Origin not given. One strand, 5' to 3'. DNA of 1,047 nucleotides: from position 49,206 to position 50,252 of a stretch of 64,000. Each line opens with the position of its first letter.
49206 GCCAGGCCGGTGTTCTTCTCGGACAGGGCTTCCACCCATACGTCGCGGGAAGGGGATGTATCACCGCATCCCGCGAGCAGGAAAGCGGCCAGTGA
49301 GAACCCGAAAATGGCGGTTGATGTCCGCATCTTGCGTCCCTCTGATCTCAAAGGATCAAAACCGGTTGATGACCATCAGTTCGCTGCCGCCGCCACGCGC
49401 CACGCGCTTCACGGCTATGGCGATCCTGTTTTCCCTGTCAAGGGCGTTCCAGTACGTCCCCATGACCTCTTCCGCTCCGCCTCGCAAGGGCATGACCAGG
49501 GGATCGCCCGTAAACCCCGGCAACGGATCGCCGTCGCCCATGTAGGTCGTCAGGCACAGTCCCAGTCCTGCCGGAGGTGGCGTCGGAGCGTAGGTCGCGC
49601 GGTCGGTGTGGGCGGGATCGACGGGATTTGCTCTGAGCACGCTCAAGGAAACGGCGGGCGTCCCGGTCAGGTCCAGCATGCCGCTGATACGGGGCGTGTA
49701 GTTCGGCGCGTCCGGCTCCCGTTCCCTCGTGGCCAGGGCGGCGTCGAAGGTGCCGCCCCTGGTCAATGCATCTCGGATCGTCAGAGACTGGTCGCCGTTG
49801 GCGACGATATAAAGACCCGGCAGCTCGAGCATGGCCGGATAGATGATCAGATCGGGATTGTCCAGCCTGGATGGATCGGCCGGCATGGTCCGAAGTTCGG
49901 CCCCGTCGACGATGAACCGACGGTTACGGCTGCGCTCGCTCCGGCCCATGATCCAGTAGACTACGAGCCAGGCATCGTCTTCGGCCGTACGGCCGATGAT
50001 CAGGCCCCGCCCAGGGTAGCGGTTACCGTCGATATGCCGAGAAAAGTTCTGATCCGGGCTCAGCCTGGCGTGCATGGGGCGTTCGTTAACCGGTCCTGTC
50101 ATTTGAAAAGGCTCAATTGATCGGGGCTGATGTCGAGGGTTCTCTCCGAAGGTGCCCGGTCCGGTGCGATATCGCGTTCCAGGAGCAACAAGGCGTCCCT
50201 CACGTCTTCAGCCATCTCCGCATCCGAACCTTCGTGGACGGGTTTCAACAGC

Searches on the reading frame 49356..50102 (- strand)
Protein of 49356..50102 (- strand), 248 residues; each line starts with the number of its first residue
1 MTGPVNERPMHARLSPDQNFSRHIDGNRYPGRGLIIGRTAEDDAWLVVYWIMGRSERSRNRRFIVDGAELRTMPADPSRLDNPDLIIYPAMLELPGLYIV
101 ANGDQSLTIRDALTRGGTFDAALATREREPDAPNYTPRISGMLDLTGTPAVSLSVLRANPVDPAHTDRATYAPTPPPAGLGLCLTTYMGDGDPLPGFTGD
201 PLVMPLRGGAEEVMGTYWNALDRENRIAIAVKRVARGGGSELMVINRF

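Call 3: search_protein_families(library=pfam, proteins=[window:49356-50102:-], max_evalue=0.01)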
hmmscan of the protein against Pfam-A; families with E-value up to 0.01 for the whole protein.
window:49356-50102:- (248 aa): 1 family
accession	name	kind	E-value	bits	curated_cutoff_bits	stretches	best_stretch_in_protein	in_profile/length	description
PF07826.16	IMP_cyclohyd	-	8.3e-36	123.8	28.1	1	29-233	1-187/192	IMP cyclohydrolase-like protein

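Call 4: search_protein_families(library=ncbifam, proteins=[window:49356-50102:-], max_evalue=0.01)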
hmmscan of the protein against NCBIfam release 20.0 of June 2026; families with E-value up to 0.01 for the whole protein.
window:49356-50102:- (248 aa): 2 families
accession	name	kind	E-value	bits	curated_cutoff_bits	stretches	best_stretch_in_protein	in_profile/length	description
NF003167.0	PRK04151.1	equivalog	1.7e-07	31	150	1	29-145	2-118/199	IMP cyclohydrolase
TIGR01922.1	purO_arch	equivalog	3.3e-06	26.9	158.35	1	29-144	2-117/199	IMP cyclohydrolase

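Call 5: search_protein_families(library=padloc, proteins=[window:49356-50102:-], max_evalue=0.01)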
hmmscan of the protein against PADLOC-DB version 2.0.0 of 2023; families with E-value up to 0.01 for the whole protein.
window:49356-50102:- (248 aa): 0 families

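Call 6: find_homologous_proteins(query=window:49356-50102:-)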
Query window:49356-50102:- (248 aa): 7996 proteins with E <= 0.001 among 8000 candidates; the best 120 are listed.
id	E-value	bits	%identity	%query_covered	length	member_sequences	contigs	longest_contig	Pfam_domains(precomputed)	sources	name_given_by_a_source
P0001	7.0e-151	519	93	100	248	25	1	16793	PF07826.17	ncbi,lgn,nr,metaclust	ncbi:MAG: inosine monophosphate cyclohydrolase [Gemmatimonadetes bacterium]|nr:inosine monophosphate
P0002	7.3e-142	489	87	100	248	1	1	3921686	PF07826.17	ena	-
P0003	3.1e-126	438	75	100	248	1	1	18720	PF07826.17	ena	-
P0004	2.7e-124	432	80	96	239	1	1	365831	PF07826.17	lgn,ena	-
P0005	4.0e-124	431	80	96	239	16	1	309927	PF07826.17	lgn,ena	-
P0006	8.3e-124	430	79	96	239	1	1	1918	PF07826.17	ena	-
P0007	8.4e-124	430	76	100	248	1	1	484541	PF07826.17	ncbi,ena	-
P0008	1.5e-122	426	79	96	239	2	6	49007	PF07826.17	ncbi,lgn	-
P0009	4.6e-121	421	74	100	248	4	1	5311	PF07826.17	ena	-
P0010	9.0e-120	417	79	94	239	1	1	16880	PF07826.17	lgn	-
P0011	1.7e-119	416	75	100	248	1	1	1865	PF07826.17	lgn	-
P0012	5.4e-119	414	78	94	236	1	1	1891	PF07826.17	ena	-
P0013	6.9e-119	414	78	94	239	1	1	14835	PF07826.17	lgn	-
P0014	8.3e-119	414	77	94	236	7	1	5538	PF07826.17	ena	-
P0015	1.1e-118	413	78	94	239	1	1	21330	PF07826.17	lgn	-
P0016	1.8e-118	413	75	100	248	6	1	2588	PF07826.17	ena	-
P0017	2.5e-118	412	75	100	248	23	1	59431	PF07826.17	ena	-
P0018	4.0e-118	412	73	100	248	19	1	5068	PF07826.17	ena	-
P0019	1.2e-117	410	74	100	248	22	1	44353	PF07826.17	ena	-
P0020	1.4e-117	410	78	94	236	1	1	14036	PF07826.17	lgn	-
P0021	6.4e-117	408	78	94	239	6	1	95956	PF07826.17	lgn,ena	-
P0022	7.5e-117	407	74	100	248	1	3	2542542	PF07826.17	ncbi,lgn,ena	-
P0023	1.0e-116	407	76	94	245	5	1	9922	PF07826.17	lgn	-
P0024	1.9e-116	406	77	94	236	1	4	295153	PF07826.17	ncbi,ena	-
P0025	2.7e-116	406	78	93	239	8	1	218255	PF07826.17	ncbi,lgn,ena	-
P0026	3.5e-116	405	76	94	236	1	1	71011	PF07826.17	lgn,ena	-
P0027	5.5e-116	405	76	94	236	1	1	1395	PF07826.17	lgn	-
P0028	6.1e-116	404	76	94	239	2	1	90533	PF07826.17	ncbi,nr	ncbi:MAG: inosine monophosphate cyclohydrolase [Gemmatimonadetes bacterium]|nr:inosine monophosphate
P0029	2.1e-115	403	78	93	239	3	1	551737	PF07826.17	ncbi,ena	-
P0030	5.4e-115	401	76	94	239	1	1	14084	PF07826.17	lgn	-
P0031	5.6e-115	401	73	100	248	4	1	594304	PF07826.17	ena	-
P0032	7.1e-115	401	76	94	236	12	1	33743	PF07826.17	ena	-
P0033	9.4e-115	401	76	94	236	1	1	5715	PF07826.17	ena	-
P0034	2.2e-114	399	76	94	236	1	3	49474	PF07826.17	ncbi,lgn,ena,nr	ncbi:MAG: inosine monophosphate cyclohydrolase [Gemmatimonadetes bacterium]|nr:inosine monophosphate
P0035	3.0e-113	396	75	94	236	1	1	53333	PF07826.17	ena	-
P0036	3.4e-113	395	75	94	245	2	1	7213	PF07826.17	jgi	-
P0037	5.5e-113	395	75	94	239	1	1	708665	PF07826.17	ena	-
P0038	1.0e-112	394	73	94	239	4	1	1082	PF07826.17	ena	-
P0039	4.5e-112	392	74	94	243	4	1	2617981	PF07826.17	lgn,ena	-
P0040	7.2e-107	375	69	94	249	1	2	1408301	PF07826.17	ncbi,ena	-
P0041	9.6e-106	371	69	94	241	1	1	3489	PF07826.17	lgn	-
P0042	6.0e-99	349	63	96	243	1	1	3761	PF07826.17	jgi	jgi:hypothetical protein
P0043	2.0e-98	347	63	96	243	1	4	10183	PF07826.17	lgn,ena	-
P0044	4.9e-98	346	61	96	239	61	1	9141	PF07826.17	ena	-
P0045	8.6e-98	345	62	96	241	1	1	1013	PF07826.17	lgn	-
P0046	1.9e-96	341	63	96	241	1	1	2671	PF07826.17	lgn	-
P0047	2.1e-96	340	63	96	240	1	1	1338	PF07826.17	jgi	jgi:hypothetical protein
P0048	3.8e-96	340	63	94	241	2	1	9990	PF07826.17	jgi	-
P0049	8.5e-96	338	65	93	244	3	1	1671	PF07826.17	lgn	-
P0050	9.0e-96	338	65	93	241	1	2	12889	PF07826.17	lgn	-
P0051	9.2e-96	338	65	93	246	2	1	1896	PF07826.17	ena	-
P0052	1.8e-95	337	62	96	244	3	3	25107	PF07826.17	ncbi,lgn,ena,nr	ncbi:MAG: inosine monophosphate cyclohydrolase [Anaerolineae bacterium]|nr:inosine monophosphate cyc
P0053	1.9e-95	337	62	96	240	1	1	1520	PF07826.17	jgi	jgi:hypothetical protein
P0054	2.0e-95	337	63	92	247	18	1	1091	PF07826.17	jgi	jgi:hypothetical protein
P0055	2.5e-95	337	60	96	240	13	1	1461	PF07826.17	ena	-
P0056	7.3e-95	335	61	96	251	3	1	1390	PF07826.17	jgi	jgi:hypothetical protein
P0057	8.6e-95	335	63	94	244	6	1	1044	PF07826.17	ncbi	-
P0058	8.8e-95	335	64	94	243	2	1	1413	PF07826.17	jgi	jgi:hypothetical protein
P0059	9.6e-95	335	67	93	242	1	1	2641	PF07826.17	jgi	jgi:IMP cyclohydrolase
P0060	1.4e-94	334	64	92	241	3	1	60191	PF07826.17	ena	-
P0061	1.5e-94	334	62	96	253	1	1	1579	PF07826.17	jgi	jgi:IMP cyclohydrolase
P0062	1.6e-94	334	64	93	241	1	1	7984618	PF07826.17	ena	-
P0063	1.6e-94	334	64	93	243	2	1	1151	PF07826.17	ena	-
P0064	1.8e-94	334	62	94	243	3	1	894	PF07826.17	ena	-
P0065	2.3e-94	334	63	94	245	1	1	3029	PF07826.17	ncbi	-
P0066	2.9e-94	333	62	94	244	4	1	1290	PF07826.17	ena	-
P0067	3.3e-94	333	63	96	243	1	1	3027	PF07826.17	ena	-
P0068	4.3e-94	333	61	96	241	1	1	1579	PF07826.17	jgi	-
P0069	4.4e-94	333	63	93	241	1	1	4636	PF07826.17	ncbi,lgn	-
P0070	4.7e-94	333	64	94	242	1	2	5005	PF07826.17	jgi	jgi:IMP cyclohydrolase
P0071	4.9e-94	333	63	93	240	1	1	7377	PF07826.17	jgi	jgi:hypothetical protein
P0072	5.2e-94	333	62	94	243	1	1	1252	PF07826.17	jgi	jgi:IMP cyclohydrolase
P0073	5.6e-94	332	64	96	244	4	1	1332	PF07826.17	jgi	jgi:hypothetical protein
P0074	6.0e-94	332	61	96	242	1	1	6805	PF07826.17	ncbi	-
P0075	7.7e-94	332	63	93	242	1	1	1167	PF07826.17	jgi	jgi:IMP cyclohydrolase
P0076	8.2e-94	332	64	92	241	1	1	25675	PF07826.17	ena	-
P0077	8.8e-94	332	63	93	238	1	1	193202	PF07826.17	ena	-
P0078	9.0e-94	332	63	94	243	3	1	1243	PF07826.17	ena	-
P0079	1.0e-93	332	67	92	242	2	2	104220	PF07826.17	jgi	-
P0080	1.1e-93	332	63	93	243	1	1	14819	PF07826.17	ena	-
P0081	1.1e-93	332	62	94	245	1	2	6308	PF07826.17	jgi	jgi:hypothetical protein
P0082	1.2e-93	331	63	96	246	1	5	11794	PF07826.17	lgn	-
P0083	1.2e-93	331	62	94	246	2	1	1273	PF07826.17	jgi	-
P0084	1.3e-93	331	61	96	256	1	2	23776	PF07826.17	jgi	jgi:IMP cyclohydrolase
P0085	1.5e-93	331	62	93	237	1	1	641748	PF07826.17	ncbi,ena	-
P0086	1.6e-93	331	60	96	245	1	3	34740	PF07826.17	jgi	jgi:IMP cyclohydrolase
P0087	1.6e-93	331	62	95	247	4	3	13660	PF07826.17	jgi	jgi:IMP cyclohydrolase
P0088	1.6e-93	331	61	97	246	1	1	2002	PF07826.17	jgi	jgi:hypothetical protein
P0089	1.8e-93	331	66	92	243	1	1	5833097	PF07826.17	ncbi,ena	-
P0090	2.0e-93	331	61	96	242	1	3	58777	PF07826.17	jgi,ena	-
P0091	2.0e-93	331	63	93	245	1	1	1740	PF07826.17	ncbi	-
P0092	2.2e-93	331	62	93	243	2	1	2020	PF07826.17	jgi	jgi:IMP cyclohydrolase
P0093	2.3e-93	330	61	96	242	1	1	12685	PF07826.17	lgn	-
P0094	2.3e-93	330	62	93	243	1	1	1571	PF07826.17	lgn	-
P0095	2.3e-93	330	62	93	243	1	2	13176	PF07826.17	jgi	jgi:IMP cyclohydrolase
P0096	2.4e-93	330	62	96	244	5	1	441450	PF07826.17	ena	-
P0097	2.5e-93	330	61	96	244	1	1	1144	PF07826.17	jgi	jgi:IMP cyclohydrolase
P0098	2.7e-93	330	61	96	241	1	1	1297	PF07826.17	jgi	jgi:hypothetical protein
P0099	3.1e-93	330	62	96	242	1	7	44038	PF07826.17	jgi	jgi:IMP cyclohydrolase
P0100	3.1e-93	330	61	96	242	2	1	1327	PF07826.17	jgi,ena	-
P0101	3.2e-93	330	60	92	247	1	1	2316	PF07826.17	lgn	-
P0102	3.4e-93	330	62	93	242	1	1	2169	PF07826.17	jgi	jgi:hypothetical protein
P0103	3.4e-93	330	60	96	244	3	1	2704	PF07826.17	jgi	jgi:hypothetical protein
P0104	3.5e-93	330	63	93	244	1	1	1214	PF07826.17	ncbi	-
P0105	4.1e-93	330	63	94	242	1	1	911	PF07826.17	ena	-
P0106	4.3e-93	330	62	94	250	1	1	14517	PF07826.17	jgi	jgi:hypothetical protein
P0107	5.0e-93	329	63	94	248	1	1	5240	PF07826.17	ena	-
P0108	5.0e-93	329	60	96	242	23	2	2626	PF07826.17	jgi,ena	-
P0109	5.1e-93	329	63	93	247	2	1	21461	PF07826.17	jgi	-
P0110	5.2e-93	329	61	92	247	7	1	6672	PF07826.17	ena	-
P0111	5.4e-93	329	62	94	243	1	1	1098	PF07826.17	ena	-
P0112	5.8e-93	329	60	96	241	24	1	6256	PF07826.17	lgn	-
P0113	5.9e-93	329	61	94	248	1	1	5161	PF07826.17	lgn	-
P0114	6.3e-93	329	61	96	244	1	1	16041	PF07826.17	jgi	jgi:IMP cyclohydrolase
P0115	7.4e-93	329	59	96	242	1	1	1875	PF07826.17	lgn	-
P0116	7.9e-93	329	62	94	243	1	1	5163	PF07826.17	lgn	-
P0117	8.2e-93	329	60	96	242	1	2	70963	PF07826.17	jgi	jgi:IMP cyclohydrolase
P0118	9.7e-93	328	63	96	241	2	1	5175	PF07826.17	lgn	-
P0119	9.9e-93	328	63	93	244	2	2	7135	PF07826.17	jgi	jgi:hypothetical protein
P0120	1.0e-92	328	61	96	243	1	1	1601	PF07826.17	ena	-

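Call 7: search_solved_structures(query=window:49356-50102:-, max_evalue=1, show_alignments=2)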
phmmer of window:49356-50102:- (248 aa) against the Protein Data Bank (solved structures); distinct sequences matched with E-value up to 1: 0.

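Call 10: find_encoding_contigs(protein=P0001, flank=8000, max_places=4)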
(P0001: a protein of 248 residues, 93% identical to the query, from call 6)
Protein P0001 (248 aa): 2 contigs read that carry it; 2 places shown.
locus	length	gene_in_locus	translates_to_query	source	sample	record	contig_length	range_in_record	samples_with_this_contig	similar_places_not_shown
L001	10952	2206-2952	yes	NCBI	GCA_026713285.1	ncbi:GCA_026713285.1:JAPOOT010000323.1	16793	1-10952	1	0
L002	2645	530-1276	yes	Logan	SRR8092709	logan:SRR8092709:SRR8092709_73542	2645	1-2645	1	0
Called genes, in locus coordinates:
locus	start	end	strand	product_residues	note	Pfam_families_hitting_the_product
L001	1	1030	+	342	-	PF02746:MR_MLE_N (weak), PF13378:MR_MLE_C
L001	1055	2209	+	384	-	PF02463:SMC_N (weak), PF13175:AAA_15, PF13304:AAA_21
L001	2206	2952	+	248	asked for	PF07826:IMP_cyclohyd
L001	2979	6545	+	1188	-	PF07719:TPR_2 (faint), PF13432:TPR_16 (weak), PF14559:TPR_19 (faint), PF01839:FG-GAP (faint), PF13517:FG-GAP_3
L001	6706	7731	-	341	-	PF08240:ADH_N, PF16912:Glu_dehyd_C, PF00107:ADH_zinc_N, PF13602:ADH_zinc_N_2 (weak)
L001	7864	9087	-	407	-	PF00152:tRNA-synt_2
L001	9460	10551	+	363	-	PF23500:DUF7133, PF22807:TrAA12, PF07995:GSDH, PF22807:TrAA12 (weak)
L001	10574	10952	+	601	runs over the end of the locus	PF02518:HATPase_c, PF13589:HATPase_c_3, PF01119:DNA_mis_repair, PF08676:MutL_C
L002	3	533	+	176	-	?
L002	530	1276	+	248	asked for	PF07826:IMP_cyclohyd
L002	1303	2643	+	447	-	?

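Call 11: find_encoding_contigs(protein=P0004, flank=8000, max_places=4)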
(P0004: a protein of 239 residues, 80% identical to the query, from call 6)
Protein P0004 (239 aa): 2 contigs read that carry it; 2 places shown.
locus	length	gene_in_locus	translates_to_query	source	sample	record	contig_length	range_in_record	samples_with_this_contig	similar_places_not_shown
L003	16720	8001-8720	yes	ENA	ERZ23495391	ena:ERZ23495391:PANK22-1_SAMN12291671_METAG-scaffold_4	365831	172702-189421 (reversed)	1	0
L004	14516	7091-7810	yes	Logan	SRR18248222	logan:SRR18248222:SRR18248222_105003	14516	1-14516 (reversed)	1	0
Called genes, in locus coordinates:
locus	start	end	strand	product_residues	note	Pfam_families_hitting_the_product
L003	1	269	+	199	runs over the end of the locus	-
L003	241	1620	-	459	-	PF13795:HupE_UreJ_2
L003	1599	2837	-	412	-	PF01436:NHL (faint)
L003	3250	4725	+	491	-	PF00155:Aminotran_1_2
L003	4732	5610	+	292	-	PF05721:PhyH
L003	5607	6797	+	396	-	PF02746:MR_MLE_N, PF13378:MR_MLE_C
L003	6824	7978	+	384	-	PF02463:SMC_N (weak), PF13175:AAA_15, PF13304:AAA_21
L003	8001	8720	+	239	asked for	PF07826:IMP_cyclohyd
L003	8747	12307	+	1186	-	PF07719:TPR_2 (faint), PF14559:TPR_19 (faint), PF01839:FG-GAP (faint), PF13517:FG-GAP_3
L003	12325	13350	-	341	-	PF08240:ADH_N, PF16912:Glu_dehyd_C, PF00107:ADH_zinc_N, PF13602:ADH_zinc_N_2 (weak)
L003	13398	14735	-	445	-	PF00152:tRNA-synt_2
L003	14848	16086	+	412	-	PF22807:TrAA12 (weak), PF23500:DUF7133, PF07995:GSDH, PF22807:TrAA12 (weak)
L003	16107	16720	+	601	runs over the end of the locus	PF02518:HATPase_c, PF13589:HATPase_c_3, PF01119:DNA_mis_repair, PF08676:MutL_C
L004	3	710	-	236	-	?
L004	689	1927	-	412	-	PF01436:NHL (faint)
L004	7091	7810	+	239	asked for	PF07826:IMP_cyclohyd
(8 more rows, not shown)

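Call 12: find_encoding_contigs(protein=P0040, flank=7000, max_places=2)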
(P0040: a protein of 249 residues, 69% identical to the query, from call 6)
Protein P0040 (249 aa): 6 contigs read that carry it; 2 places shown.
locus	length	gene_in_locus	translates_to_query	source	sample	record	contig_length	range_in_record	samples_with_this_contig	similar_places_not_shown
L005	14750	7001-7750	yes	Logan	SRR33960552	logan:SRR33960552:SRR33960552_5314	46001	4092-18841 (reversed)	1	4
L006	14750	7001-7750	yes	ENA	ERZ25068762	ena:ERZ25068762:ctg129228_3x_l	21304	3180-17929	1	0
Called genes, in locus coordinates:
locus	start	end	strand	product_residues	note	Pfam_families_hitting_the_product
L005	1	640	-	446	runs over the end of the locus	PF13795:HupE_UreJ_2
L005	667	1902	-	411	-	PF01436:NHL (faint)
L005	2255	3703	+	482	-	PF00155:Aminotran_1_2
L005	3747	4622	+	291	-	PF05721:PhyH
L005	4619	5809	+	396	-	PF02746:MR_MLE_N, PF13378:MR_MLE_C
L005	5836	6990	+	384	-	PF02463:SMC_N (weak), PF13175:AAA_15, PF13304:AAA_21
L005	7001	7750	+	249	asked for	PF07826:IMP_cyclohyd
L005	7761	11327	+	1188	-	PF07719:TPR_2 (faint), PF13432:TPR_16 (faint), PF14559:TPR_19 (faint), PF01839:FG-GAP (faint), PF13517:FG-GAP_3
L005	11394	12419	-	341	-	PF08240:ADH_N, PF16912:Glu_dehyd_C, PF00107:ADH_zinc_N, PF13602:ADH_zinc_N_2 (weak)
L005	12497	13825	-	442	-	PF00152:tRNA-synt_2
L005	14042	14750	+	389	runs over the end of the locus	PF22807:TrAA12 (weak), PF23500:DUF7133, PF07995:GSDH, PF22807:TrAA12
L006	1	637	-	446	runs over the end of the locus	PF13795:HupE_UreJ_2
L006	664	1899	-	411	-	PF01436:NHL (faint)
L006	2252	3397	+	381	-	PF00155:Aminotran_1_2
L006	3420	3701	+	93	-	-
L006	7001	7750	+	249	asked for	PF07826:IMP_cyclohyd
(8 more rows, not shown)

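Call 13: find_encoding_contigs(protein=P0062, flank=7000, max_places=2)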
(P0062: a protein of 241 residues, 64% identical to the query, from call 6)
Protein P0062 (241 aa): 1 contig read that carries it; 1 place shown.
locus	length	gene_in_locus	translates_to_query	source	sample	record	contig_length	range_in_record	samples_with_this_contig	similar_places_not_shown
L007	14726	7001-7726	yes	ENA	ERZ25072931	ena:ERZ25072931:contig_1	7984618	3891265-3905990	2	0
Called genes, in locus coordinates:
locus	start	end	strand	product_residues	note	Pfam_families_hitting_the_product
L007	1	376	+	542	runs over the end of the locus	PF04715:, PF00425:Chorismate_bind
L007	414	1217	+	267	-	PF05175:MTS (weak), PF13489:Methyltransf_23, PF13847:Methyltransf_31, PF08241:Methyltransf_11, PF08242:Methyltransf_12, PF13649:Methyltransf_25, PF01739:CheR (weak)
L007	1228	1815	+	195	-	PF00117:GATase, PF07722:Peptidase_C26 (weak)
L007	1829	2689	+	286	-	PF20434:BD-FAE, PF07859:Abhydrolase_3, PF00326:Peptidase_S9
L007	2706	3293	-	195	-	PF05685:Uma2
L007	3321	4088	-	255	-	PF01370:Epimerase (faint)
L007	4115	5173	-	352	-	PF25852:DUF6242_C (weak), PF14870:PSII_BNR (faint), PF02012:BNR (faint), PF13088:BNR_2 (faint), PF15902:Sortilin-Vps10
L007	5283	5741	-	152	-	PF11349:DUF3151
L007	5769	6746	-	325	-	PF13406:SLT_2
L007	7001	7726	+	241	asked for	PF07826:IMP_cyclohyd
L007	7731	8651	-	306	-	PF02567:PhzC-PhzF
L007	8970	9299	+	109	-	PF03992:ABM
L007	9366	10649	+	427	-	PF07690:MFS_1, PF11700:ATG22 (weak), PF07690:MFS_1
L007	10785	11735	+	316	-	PF00248:Aldo_ket_red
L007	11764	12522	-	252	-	PF00106:adh_short, PF08659:KR, PF13561:adh_short_C2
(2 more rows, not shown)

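Call 14: find_encoding_contigs(protein=P0089, flank=7000, max_places=2)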
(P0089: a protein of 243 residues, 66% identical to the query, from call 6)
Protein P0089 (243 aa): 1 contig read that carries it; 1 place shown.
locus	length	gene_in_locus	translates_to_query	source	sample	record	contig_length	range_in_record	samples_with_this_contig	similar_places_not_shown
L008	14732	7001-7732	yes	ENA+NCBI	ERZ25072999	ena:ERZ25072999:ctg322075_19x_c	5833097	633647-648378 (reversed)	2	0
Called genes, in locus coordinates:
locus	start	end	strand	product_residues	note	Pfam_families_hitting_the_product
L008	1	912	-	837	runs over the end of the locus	-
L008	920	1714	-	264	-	-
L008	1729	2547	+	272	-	PF00561:Abhydrolase_1, PF12146:Hydrolase_4, PF12697:Abhydrolase_6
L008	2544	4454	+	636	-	PF01011:PQQ, PF13360:PQQ_2 (weak)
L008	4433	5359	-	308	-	PF04116:FA_hydroxylase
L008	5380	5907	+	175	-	PF00156:Pribosyltran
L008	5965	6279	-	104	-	PF06155:GBBH-like_N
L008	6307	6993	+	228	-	PF03807:F420_oxidored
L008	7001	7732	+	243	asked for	PF07826:IMP_cyclohyd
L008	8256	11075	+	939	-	PF08471:Ribonuc_red_2_N, PF02867:Ribonuc_red_lgC, PF12637:TSCPD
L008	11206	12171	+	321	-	PF00574:CLP_protease (faint), PF25145:NfeD1b_N, PF01343:Peptidase_S49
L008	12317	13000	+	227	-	PF00072:Response_reg, PF00486:Trans_reg_C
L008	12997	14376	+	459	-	PF13581:HATPase_c_2 (faint), PF00989:PAS (weak), PF13188:PAS_8 (weak), PF08448:PAS_4, PF12860:PAS_7 (faint), PF00512:HisKA, PF02518:HATPase_c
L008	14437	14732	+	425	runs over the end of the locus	PF16930:Porin_5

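Call 15: find_encoding_contigs(protein=P0052, flank=7000, max_places=2)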
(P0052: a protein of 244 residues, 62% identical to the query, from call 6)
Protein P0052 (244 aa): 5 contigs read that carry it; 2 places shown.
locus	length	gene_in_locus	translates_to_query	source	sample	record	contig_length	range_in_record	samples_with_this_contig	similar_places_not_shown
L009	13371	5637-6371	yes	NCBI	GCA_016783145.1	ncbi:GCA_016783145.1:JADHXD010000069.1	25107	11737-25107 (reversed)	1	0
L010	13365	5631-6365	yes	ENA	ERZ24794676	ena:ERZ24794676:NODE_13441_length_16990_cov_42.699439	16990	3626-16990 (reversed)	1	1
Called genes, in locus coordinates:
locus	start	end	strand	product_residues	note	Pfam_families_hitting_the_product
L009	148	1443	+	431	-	PF00365:PFK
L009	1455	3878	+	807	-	PF01564:Spermine_synth (weak)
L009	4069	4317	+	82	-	-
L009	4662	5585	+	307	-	PF08450:SGL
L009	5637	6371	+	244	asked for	PF07826:IMP_cyclohyd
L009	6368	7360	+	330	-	PF23023:Anti-Pycsar_Apyc1, PF00753:Lactamase_B (weak), PF12706:Lactamase_B_2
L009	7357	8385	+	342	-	PF01408:GFO_IDH_MocA, PF03447:NAD_binding_3 (weak), PF02894:GFO_IDH_MocA_C, PF22725:GFO_IDH_MocA_C3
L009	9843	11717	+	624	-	PF00176:SNF2-rel_dom, PF00271:Helicase_C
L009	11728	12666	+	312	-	PF04434:SWIM (weak)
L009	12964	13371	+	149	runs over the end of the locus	PF19960:EAD7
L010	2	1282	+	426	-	?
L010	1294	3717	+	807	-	PF01564:Spermine_synth (weak)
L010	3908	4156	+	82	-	-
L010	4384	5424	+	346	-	PF08450:SGL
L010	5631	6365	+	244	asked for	PF07826:IMP_cyclohyd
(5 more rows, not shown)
